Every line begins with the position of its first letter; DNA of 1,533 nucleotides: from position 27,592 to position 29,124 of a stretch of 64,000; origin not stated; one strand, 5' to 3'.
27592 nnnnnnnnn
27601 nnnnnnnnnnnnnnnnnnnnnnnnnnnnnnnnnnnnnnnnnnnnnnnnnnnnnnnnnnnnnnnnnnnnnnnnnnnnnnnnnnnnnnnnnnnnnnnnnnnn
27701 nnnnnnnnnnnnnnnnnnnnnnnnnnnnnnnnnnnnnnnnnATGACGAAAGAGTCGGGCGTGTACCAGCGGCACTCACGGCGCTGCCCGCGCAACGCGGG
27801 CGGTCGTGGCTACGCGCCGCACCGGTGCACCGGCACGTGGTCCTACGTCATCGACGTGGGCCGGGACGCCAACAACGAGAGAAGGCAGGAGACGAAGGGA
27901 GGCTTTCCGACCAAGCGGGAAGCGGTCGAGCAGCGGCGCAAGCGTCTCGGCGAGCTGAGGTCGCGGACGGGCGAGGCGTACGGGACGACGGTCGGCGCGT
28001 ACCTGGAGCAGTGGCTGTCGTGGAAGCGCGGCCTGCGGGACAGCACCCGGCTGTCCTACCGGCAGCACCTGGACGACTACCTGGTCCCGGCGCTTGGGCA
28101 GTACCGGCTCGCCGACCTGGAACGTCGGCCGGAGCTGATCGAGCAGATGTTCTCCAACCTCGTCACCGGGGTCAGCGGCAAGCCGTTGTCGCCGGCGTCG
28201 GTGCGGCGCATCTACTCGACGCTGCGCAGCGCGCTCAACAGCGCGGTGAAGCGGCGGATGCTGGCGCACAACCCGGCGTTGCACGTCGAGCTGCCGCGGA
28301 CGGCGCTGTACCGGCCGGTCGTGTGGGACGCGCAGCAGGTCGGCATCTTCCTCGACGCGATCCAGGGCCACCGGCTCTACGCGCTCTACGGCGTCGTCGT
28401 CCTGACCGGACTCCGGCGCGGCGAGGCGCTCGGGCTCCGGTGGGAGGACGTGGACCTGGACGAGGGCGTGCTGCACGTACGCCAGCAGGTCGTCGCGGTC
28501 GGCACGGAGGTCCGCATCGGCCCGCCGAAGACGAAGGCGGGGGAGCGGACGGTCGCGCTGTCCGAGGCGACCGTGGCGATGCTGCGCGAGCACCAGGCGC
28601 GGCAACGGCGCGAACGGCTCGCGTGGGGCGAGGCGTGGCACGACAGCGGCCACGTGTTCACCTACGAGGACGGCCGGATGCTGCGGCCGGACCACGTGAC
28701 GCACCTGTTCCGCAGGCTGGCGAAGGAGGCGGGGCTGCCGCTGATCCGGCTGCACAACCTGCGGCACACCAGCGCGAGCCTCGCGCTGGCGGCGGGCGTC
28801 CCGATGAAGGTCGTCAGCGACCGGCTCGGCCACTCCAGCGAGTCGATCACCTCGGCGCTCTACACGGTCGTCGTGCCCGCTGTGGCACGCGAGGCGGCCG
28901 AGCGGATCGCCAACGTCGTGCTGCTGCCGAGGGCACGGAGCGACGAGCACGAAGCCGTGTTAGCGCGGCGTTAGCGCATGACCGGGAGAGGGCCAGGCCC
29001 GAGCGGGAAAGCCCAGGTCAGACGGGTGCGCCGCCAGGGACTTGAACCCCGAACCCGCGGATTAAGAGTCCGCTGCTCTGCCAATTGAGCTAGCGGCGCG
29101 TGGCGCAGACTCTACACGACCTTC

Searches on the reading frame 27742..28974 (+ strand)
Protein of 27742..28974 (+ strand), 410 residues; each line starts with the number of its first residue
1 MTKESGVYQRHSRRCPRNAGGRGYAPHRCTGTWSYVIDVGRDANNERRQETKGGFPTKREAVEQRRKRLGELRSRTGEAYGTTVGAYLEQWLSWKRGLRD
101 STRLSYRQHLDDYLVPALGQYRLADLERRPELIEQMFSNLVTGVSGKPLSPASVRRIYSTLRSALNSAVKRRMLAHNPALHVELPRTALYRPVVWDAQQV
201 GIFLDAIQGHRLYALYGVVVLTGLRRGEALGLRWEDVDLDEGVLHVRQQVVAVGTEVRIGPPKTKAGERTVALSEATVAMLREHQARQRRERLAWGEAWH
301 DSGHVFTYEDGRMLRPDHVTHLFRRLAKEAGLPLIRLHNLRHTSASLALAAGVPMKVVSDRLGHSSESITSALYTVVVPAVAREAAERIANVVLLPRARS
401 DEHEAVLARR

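Call 43: search_protein_families(library=pfam, proteins=[window:27742-28974:+], max_evalue=0.0001)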
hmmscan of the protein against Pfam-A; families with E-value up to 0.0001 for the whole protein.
window:27742-28974:+ (410 aa): 2 families
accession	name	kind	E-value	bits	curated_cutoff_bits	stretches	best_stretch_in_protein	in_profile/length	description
PF00589.27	Phage_integrase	-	3.9e-24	85.8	27.1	1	204-375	12-166/172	Phage integrase family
PF14657.12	Arm-DNA-bind_4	-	1.1e-08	34.9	22.3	1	32-63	1-33/47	Arm DNA-binding domain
